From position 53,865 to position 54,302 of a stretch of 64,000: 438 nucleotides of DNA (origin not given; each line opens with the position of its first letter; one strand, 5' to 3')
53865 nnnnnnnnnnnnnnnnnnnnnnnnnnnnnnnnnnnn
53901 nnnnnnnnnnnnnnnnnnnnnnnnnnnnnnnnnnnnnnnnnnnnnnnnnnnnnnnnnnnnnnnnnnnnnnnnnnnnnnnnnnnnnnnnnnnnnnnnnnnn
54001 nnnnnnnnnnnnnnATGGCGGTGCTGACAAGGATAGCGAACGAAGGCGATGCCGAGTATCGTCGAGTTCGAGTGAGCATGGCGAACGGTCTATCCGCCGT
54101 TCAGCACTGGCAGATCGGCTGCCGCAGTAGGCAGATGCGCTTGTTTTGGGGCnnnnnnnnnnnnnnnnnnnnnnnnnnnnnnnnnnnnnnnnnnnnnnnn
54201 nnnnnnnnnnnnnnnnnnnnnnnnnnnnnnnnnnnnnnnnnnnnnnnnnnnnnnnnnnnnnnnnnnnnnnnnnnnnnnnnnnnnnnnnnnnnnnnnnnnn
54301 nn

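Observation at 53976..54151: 176-nt element with perfect 13-bp terminal inverted repeat between convergent hup and lemA: candidate 6S-like ncRNA or MITE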

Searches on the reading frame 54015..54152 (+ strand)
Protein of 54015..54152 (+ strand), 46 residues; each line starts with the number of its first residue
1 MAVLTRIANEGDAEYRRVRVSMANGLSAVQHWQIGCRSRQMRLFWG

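Call 89: search_protein_families(library=pfam, proteins=[window:54015-54152:+], max_evalue=10)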
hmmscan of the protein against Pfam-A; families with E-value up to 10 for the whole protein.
seq(46 aa): 0 families
